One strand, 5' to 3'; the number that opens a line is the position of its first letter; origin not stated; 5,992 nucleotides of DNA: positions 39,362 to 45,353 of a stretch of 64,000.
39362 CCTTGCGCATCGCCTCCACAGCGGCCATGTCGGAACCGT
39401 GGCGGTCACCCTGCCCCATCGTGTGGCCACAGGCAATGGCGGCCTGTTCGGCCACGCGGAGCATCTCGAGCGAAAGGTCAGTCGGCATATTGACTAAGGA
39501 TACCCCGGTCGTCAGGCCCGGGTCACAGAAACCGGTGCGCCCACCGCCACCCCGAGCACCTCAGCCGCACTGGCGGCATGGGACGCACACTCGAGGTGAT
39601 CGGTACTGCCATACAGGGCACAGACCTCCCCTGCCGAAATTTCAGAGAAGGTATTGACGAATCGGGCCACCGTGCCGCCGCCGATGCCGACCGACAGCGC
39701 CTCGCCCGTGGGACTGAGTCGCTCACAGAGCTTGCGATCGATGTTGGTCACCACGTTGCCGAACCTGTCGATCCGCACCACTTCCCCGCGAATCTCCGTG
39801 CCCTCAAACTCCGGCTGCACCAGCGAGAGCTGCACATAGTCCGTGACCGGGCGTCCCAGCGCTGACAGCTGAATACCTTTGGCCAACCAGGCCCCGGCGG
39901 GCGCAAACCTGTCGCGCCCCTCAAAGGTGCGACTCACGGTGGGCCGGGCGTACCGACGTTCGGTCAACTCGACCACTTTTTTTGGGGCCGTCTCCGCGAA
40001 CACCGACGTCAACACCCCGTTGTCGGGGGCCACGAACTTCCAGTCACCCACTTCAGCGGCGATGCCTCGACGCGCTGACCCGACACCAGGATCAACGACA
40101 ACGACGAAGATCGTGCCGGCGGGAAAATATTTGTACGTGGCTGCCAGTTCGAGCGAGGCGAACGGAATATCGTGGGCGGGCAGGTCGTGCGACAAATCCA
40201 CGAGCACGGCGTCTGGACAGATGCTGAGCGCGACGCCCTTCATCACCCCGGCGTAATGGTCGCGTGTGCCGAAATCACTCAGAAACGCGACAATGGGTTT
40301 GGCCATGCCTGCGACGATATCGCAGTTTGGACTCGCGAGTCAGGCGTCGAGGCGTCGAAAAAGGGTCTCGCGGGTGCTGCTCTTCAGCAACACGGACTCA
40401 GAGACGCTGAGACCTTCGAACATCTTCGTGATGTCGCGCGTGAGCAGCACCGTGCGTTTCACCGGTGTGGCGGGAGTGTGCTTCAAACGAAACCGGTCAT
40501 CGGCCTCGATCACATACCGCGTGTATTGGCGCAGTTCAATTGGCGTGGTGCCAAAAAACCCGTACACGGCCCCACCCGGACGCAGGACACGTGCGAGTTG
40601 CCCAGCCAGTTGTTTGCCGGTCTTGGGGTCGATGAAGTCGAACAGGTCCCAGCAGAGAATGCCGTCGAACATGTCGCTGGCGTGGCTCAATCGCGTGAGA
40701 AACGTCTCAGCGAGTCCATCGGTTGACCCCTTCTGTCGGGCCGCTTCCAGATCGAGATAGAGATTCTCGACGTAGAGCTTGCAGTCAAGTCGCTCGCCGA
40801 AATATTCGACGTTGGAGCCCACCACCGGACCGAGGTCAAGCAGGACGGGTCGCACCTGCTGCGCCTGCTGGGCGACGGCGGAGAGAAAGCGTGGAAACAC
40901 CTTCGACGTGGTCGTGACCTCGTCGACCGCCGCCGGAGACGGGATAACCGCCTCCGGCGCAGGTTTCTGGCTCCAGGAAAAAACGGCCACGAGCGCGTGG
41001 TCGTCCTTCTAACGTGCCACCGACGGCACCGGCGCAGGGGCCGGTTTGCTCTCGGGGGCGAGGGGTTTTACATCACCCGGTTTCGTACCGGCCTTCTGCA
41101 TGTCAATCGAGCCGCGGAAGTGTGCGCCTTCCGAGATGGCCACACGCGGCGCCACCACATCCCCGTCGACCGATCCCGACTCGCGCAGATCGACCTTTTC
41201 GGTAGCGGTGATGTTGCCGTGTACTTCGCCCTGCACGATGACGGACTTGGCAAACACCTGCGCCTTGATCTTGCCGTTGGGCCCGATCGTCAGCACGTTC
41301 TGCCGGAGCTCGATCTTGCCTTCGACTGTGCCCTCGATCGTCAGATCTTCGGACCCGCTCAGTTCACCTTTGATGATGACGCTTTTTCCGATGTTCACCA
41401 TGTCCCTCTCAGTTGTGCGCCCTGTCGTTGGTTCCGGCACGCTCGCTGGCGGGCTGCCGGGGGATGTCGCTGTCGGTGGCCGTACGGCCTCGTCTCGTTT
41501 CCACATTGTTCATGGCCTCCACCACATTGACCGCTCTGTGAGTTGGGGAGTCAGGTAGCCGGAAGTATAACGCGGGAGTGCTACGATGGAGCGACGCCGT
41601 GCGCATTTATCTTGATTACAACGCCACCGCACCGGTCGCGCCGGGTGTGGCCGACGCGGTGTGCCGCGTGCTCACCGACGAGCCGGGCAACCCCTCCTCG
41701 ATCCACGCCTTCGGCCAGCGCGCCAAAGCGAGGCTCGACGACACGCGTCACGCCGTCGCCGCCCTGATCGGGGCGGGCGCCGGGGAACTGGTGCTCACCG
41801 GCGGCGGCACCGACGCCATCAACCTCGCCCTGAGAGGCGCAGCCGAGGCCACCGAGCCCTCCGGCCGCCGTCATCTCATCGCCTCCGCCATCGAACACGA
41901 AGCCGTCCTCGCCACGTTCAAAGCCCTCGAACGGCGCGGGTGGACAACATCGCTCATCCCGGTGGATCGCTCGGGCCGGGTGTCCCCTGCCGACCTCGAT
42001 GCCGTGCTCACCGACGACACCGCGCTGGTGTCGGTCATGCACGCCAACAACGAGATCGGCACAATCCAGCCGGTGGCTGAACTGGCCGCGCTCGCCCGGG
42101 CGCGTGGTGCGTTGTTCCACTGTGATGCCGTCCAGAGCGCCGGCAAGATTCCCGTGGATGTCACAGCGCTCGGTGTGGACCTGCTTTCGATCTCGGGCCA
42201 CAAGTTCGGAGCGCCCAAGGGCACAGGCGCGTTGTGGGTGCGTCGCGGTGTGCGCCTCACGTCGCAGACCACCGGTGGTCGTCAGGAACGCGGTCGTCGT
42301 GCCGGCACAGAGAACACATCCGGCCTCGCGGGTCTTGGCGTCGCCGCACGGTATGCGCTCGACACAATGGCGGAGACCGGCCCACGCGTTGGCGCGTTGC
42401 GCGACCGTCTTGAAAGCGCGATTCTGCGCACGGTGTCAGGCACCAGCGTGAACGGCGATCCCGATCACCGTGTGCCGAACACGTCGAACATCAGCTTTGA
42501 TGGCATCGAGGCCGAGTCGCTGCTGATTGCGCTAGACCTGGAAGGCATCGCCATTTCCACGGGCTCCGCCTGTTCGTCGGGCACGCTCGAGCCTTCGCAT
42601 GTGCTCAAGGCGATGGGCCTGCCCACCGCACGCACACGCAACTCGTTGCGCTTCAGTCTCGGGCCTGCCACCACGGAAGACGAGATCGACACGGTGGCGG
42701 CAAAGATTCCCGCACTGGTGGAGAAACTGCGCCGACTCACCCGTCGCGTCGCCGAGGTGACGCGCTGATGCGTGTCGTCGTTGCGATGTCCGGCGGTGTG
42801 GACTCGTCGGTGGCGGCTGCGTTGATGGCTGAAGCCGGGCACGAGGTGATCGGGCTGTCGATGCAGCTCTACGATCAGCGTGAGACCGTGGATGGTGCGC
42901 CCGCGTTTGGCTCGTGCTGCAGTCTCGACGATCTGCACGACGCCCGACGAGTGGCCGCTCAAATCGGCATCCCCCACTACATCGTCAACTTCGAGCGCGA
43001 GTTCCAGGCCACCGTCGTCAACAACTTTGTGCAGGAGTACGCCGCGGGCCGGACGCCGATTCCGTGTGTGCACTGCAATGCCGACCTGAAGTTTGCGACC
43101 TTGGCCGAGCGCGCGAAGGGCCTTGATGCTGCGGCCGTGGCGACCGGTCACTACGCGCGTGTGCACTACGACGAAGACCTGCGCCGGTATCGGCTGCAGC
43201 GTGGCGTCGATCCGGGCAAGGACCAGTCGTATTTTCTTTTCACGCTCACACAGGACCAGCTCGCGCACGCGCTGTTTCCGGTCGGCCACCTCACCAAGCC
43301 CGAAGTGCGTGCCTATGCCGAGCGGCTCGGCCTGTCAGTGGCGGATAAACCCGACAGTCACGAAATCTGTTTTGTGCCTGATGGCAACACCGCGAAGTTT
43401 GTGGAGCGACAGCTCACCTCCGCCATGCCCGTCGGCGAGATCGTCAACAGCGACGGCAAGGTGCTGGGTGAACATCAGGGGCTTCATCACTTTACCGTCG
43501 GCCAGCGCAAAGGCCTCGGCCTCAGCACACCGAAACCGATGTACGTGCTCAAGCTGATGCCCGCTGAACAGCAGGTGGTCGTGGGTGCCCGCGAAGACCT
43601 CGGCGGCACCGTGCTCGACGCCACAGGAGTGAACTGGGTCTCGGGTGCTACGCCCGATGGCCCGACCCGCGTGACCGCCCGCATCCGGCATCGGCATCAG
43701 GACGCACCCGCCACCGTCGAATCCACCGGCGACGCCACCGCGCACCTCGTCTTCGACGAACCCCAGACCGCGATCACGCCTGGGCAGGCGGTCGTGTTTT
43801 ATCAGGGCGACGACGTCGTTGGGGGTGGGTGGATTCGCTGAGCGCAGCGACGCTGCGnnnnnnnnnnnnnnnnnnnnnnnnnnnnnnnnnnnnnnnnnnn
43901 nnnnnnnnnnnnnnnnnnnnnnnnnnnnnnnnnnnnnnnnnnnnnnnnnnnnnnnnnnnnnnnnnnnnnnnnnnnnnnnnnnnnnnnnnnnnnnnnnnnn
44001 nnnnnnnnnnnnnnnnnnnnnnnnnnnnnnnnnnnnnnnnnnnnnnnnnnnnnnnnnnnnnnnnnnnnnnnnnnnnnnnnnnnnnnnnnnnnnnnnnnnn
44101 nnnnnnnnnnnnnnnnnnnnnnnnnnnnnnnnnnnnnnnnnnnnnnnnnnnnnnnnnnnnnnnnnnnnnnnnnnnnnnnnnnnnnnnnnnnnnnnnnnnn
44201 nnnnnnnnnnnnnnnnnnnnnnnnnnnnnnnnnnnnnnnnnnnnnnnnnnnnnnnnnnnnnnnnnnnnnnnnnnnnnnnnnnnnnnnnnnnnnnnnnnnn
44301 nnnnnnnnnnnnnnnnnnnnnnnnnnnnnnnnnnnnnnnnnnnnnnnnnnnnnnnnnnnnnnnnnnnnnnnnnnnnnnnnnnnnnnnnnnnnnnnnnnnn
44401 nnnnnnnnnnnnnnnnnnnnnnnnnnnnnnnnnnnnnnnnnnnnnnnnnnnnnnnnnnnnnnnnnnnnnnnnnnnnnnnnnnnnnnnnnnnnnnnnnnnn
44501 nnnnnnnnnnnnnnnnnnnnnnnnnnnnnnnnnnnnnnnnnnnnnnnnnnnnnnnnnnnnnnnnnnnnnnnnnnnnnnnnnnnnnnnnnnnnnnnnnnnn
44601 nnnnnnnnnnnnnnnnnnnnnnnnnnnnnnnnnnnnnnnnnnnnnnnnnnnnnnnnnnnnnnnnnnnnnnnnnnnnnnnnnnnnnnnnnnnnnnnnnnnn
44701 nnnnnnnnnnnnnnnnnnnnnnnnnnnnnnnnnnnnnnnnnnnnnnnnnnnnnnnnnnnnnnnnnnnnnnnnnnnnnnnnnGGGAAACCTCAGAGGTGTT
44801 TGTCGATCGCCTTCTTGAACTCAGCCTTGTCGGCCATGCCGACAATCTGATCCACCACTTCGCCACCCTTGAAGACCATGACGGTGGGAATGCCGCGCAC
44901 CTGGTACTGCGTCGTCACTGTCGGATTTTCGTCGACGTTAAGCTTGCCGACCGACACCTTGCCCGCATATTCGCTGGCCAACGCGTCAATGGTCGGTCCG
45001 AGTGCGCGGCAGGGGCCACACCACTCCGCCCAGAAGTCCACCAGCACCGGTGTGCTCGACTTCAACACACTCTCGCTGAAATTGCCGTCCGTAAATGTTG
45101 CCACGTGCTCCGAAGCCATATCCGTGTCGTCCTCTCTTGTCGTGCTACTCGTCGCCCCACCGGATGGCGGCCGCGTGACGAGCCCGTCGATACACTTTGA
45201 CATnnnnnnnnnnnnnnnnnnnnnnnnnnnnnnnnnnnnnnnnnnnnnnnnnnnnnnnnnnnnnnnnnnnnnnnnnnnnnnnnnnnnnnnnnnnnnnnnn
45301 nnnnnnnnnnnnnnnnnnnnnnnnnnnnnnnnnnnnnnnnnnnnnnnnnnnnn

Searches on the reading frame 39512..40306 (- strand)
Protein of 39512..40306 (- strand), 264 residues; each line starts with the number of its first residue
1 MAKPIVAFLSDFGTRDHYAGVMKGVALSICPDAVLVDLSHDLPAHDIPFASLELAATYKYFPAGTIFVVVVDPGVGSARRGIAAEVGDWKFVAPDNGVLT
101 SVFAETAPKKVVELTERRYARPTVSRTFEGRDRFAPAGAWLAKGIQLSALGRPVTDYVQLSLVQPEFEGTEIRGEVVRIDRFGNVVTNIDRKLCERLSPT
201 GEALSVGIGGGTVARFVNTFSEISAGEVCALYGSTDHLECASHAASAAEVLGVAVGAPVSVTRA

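Call 105: search_protein_families(library=pfam, proteins=[window:39512-40306:-], max_evalue=0.001)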
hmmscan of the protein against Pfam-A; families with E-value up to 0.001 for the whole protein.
window:39512-40306:- (264 aa): 2 families
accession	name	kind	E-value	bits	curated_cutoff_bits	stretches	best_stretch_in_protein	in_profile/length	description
PF01887.21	SAM_HAT_N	-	1.5e-49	168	26.3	1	6-151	1-145/145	SAM hydroxide adenosyltransferase N-terminal domain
PF20257.3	SAM_HAT_C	-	2.9e-21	76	25.5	1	174-259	1-83/84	SAM hydroxide adenosyltransferase C-terminal domain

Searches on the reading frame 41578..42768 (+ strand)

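Call 105: search_protein_families(library=pfam, proteins=[window:41578-42768:+], max_evalue=0.001)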
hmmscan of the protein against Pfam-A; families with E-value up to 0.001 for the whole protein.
window:41578-42768:+ (396 aa): 1 family
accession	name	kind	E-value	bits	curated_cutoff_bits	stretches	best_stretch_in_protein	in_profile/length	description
PF00266.25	Aminotran_5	-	6.6e-77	259.4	21.5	1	10-372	1-370/371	Aminotransferase class-V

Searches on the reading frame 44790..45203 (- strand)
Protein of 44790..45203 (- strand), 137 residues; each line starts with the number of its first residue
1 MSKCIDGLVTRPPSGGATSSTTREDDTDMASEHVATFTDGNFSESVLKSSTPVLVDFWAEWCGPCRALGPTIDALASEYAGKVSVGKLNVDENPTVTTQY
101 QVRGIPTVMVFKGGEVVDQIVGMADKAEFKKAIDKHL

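Call 105: search_protein_families(library=pfam, proteins=[window:44790-45203:-], max_evalue=0.001)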
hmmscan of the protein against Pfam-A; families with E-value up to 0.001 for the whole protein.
window:44790-45203:- (137 aa): 5 families
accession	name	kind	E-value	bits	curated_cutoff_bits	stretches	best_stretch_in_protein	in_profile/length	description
PF00085.26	Thioredoxin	-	3.3e-32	111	23.5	1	34-135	2-103/103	Thioredoxin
PF13098.12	Thioredoxin_2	-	1e-09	39.1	27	1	48-132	3-103/104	Thioredoxin-like domain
PF13905.12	Thioredoxin_8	-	3e-05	24.7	27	0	52-82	3-35/94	Thioredoxin-like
PF14595.12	Thioredoxin_9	-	0.00028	21.2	25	1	57-112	48-105/129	Thioredoxin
PF00578.27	AhpC-TSA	-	0.00063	20.1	26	1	40-112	16-89/124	AhpC/TSA family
